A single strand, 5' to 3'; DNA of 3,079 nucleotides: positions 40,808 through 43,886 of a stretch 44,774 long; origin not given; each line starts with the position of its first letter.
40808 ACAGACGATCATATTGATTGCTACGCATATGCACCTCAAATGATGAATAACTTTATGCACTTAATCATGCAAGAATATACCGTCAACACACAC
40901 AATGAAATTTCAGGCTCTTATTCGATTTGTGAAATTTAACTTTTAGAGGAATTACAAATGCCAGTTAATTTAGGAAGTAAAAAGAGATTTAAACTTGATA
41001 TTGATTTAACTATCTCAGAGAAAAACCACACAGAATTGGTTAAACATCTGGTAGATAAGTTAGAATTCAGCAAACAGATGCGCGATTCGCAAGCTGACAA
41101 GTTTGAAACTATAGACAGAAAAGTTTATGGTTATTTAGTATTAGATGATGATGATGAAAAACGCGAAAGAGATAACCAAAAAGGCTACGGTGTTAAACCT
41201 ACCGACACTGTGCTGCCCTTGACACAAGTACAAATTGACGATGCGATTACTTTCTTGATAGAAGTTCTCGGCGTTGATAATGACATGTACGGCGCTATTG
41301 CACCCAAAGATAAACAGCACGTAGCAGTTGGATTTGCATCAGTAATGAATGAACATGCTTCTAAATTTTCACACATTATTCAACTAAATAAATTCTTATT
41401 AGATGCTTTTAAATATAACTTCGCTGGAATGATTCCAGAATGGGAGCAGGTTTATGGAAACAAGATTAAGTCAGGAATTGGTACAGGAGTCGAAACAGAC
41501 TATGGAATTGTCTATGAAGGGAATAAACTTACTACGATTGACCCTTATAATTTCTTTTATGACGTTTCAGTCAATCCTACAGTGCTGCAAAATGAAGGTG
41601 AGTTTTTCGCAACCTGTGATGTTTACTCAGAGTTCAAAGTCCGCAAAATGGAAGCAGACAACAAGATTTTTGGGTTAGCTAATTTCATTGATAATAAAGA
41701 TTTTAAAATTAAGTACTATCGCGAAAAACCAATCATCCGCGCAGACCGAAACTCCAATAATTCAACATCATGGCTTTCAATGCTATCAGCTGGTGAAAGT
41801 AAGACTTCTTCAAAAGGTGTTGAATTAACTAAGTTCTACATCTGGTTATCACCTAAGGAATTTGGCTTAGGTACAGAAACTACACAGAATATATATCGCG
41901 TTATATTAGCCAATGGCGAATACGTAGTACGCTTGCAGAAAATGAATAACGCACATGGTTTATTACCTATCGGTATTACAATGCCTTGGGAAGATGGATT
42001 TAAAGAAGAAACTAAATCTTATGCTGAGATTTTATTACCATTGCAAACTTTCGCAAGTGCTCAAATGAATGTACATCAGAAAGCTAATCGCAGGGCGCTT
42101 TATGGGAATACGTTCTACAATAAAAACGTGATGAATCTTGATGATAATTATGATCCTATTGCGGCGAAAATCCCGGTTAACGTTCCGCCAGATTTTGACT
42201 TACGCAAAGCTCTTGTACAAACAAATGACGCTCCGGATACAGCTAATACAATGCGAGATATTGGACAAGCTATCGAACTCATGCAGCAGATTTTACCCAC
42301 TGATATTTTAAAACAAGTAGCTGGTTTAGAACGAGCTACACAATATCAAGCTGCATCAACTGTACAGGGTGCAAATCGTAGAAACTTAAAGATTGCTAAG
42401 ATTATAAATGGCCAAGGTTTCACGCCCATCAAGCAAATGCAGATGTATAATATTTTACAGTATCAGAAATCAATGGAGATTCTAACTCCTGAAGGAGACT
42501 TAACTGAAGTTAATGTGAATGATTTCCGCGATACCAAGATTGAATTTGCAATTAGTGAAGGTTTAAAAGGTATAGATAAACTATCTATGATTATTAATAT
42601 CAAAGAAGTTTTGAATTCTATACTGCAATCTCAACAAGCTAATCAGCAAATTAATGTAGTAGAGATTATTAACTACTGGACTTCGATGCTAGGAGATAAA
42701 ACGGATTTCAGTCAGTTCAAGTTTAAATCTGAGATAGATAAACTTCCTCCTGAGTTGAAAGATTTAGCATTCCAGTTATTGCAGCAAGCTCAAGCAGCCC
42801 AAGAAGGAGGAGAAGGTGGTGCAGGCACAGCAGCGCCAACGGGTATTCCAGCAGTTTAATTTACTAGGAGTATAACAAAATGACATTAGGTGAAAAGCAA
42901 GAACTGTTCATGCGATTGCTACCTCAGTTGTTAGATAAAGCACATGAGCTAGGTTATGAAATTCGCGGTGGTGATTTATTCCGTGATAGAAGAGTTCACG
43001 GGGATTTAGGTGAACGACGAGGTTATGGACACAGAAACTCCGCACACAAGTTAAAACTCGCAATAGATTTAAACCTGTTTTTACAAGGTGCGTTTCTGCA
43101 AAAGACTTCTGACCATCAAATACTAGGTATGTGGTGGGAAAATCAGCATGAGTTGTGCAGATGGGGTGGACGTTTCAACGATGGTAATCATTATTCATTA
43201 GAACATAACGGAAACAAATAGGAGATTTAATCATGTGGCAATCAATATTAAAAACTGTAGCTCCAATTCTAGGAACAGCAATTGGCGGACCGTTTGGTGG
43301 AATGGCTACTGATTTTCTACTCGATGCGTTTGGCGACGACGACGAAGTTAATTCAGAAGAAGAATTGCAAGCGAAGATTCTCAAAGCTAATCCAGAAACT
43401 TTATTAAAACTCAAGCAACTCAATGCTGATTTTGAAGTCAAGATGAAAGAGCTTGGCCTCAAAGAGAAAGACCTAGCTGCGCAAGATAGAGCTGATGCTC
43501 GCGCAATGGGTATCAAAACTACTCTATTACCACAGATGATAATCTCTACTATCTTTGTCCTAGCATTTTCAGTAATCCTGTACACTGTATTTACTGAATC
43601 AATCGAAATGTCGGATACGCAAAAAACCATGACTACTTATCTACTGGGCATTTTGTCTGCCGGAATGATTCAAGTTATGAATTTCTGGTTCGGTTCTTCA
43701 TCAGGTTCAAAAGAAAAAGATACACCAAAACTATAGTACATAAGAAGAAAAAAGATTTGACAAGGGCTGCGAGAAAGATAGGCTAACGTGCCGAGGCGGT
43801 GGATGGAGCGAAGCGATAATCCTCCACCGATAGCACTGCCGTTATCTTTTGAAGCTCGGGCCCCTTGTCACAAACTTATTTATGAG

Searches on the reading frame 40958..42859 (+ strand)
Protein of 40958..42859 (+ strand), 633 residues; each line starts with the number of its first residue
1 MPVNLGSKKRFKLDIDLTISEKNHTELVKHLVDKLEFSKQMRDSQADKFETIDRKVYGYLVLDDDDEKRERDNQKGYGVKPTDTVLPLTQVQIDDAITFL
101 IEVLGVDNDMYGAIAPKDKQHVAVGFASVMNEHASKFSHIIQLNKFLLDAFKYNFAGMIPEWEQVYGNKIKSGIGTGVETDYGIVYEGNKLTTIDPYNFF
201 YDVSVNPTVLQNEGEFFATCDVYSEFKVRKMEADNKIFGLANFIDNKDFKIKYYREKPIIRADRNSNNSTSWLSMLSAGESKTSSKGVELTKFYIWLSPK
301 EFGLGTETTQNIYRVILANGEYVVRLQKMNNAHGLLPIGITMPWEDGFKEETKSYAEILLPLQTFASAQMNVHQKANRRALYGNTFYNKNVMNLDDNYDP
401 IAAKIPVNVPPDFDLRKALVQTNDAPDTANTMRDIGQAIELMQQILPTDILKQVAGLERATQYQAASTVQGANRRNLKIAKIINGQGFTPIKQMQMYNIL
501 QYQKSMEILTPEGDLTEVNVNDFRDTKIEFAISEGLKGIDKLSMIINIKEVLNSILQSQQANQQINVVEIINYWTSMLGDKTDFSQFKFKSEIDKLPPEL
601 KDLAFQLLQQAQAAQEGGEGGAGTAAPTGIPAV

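Call 10: search_protein_families(library=pfam, proteins=[window:40958-42859:+], max_evalue=0.01)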
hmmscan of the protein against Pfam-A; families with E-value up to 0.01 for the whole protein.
window:40958-42859:+ (633 aa): 0 families

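Call 11: search_protein_families(library=phrogs, proteins=[window:40958-42859:+], max_evalue=0.01)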
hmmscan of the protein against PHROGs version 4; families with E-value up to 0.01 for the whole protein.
window:40958-42859:+ (633 aa): 1 family
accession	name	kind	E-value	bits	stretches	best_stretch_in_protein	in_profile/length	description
phrog_15554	-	head and packaging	8.8e-24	84.6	2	294-565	315-594/666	portal protein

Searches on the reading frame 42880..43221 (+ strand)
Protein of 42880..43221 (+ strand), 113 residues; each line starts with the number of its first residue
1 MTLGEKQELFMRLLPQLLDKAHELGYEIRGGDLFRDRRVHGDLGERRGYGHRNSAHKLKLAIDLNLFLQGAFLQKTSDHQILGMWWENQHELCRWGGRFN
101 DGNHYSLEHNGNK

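Call 10: search_protein_families(library=pfam, proteins=[window:42880-43221:+], max_evalue=0.01)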
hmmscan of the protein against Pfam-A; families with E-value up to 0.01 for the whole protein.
window:42880-43221:+ (113 aa): 1 family
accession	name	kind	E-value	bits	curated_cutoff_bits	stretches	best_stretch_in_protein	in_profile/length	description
PF13539.11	Peptidase_M15_4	-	0.0013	19.7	25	1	52-106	5-69/70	D-alanyl-D-alanine carboxypeptidase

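Call 11: search_protein_families(library=phrogs, proteins=[window:42880-43221:+], max_evalue=0.01)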
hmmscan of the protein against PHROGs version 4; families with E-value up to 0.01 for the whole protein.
window:42880-43221:+ (113 aa): 1 family
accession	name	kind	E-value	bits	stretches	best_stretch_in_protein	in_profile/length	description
phrog_1768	-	lysis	1.1e-05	24.2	1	17-106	947-1035/1577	endolysin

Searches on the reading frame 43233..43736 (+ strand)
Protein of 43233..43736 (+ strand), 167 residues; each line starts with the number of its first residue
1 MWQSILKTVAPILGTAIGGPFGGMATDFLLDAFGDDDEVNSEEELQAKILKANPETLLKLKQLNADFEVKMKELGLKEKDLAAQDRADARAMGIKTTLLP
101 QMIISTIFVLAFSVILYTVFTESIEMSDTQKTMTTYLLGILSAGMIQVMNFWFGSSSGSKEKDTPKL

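Call 10: search_protein_families(library=pfam, proteins=[window:43233-43736:+], max_evalue=0.01)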
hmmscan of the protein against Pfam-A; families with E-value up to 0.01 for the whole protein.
window:43233-43736:+ (167 aa): 0 families

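Call 11: search_protein_families(library=phrogs, proteins=[window:43233-43736:+], max_evalue=0.01)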
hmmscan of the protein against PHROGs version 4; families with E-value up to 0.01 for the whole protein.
window:43233-43736:+ (167 aa): 2 families
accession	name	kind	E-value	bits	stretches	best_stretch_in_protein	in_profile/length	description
phrog_1544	-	unknown function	4.5e-27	96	1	3-164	7-190/200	-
phrog_9990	-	unknown function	7.2e-05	23.7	1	114-164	20-68/72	-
